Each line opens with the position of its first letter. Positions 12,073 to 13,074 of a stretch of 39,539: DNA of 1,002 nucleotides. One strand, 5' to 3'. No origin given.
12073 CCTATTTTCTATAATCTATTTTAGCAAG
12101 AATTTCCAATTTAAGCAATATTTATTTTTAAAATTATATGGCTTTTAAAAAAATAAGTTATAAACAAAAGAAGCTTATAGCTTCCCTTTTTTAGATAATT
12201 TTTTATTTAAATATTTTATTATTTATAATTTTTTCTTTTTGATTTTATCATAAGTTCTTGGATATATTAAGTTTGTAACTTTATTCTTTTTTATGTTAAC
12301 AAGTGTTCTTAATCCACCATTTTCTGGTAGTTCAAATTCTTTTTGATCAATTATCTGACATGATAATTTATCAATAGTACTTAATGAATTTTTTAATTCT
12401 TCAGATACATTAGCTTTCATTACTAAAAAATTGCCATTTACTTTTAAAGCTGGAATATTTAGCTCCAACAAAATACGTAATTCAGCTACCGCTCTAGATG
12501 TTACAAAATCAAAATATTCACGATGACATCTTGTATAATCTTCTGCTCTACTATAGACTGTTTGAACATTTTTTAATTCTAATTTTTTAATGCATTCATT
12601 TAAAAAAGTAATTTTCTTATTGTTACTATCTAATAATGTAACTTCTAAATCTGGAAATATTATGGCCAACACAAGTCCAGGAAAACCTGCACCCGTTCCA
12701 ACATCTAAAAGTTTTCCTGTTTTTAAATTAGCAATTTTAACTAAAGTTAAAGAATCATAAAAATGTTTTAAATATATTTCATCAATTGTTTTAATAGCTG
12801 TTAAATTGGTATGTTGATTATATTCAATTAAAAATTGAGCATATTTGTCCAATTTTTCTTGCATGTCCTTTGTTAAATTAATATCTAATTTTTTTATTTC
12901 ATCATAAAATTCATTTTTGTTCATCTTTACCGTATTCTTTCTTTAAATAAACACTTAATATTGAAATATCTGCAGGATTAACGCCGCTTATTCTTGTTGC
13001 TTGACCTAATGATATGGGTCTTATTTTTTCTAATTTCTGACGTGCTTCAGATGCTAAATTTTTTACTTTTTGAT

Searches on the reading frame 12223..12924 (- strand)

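Call 7: search_protein_families(library=ncbifam, proteins=[window:12223-12924:-])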
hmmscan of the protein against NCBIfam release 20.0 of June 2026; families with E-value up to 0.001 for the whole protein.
window:12223-12924:- (233 aa): 10 families
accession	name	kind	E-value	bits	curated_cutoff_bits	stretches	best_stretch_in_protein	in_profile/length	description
TIGR00138.1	rsmG_gidB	equivalog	3.9e-52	176.6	99.5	1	26-212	2-182/183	16S rRNA (guanine(527)-N(7))-methyltransferase RsmG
NF006138.0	PRK08287.1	equivalog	2.2e-11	44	210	1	59-200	22-160/189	decarboxylating cobalt-precorrin-6B (C(15))-methyltransferase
NF008992.0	PRK12335.1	equivalog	1.9e-06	27.3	303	1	64-146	118-195/289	SAM-dependent methyltransferase TehB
TIGR03534.1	RF_mod_PrmC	equivalog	2e-06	27.4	199.1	1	66-143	86-162/253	peptide chain release factor N(5)-glutamine methyltransferase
TIGR02469.1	CbiT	equivalog_domain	3.5e-06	27.3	78.3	1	60-132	11-83/124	precorrin-6Y C5,15-methyltransferase (decarboxylating) subunit CbiT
TIGR01983.1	UbiG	equivalog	2.3e-05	23.8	102.95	1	47-148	25-127/228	bifunctional 2-polyprenyl-6-hydroxyphenol methylase/3-demethylubiquinol 3-O-methyltransferase UbiG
TIGR00536.1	hemK_fam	subfamily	5.3e-05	22.4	115.5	1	69-126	115-173/286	HemK family protein methyltransferase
NF005640.0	PRK07402.1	equivalog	0.00014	21.4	219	1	70-190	45-164/200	precorrin-6Y C5,15-methyltransferase subunit CbiT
NF008405.0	PRK11207.1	equivalog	0.00019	20.9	218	1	62-147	24-105/198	tellurite resistance methyltransferase TehB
NF041537.1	ArsM_AhpD_UU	exception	0.00036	19.4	510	1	69-180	77-192/345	arsenite methyltransferase/AhpD domain selenoprotein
